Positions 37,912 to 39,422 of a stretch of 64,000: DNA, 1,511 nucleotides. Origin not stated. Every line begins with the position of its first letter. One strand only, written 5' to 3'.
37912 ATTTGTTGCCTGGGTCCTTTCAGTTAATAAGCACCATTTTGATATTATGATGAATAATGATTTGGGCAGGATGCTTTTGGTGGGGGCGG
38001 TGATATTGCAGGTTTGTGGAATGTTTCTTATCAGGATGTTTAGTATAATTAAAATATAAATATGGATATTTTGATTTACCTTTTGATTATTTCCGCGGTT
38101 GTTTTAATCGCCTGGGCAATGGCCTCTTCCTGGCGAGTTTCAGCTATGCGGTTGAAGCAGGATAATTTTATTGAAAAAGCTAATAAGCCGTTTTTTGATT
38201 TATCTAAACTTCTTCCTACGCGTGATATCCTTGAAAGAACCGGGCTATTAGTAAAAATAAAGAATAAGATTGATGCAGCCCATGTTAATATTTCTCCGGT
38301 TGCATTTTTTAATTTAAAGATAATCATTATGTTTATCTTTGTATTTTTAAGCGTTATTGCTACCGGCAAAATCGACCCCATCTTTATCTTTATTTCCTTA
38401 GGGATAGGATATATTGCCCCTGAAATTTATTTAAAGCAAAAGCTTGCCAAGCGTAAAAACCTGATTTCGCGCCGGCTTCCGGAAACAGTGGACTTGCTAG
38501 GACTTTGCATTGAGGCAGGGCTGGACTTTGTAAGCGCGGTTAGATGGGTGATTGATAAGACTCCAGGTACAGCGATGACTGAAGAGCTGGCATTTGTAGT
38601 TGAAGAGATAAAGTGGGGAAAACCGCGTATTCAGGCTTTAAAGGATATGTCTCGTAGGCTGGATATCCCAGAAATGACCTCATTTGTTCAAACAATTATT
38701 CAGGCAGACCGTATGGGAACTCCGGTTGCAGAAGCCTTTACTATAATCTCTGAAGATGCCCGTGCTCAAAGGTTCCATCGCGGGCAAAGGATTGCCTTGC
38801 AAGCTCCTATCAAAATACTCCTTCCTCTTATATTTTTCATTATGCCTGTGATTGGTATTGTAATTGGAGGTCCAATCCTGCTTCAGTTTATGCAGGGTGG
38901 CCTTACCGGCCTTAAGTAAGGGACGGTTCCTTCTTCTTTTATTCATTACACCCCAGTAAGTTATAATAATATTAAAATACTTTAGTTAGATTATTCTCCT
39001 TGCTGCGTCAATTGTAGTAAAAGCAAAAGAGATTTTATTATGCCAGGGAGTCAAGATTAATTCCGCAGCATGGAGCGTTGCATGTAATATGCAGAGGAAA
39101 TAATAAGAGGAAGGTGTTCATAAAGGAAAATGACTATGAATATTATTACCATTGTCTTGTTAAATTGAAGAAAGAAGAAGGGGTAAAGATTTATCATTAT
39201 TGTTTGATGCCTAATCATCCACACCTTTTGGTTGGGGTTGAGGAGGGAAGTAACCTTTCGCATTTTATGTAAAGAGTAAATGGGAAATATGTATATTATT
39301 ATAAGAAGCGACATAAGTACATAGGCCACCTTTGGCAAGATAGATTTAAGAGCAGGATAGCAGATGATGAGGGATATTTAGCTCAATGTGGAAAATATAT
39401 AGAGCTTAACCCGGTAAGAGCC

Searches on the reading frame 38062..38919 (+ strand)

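Call 8: search_protein_families(library=pfam, proteins=[window:38062-38919:+], max_evalue=1)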
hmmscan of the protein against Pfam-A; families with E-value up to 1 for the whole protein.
window:38062-38919:+ (285 aa): 1 family
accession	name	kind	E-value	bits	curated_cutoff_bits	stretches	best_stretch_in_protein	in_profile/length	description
PF00482.28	T2SSF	-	3.9e-15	56.4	25.2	1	144-268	3-123/125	Type II secretion system (T2SS), protein F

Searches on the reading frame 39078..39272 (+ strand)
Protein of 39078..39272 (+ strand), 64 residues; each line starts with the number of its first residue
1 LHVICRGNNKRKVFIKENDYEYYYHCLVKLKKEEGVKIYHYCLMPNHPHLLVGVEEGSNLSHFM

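Call 11: search_protein_families(library=pfam, proteins=[window:39078-39272:+], max_evalue=0.001)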
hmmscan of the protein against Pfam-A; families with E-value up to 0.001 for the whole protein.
window:39078-39272:+ (64 aa): 1 family
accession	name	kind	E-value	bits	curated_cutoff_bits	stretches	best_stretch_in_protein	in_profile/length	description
PF01797.21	Y1_Tnp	-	5.6e-10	39.8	23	1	1-64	7-69/121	Transposase IS200 like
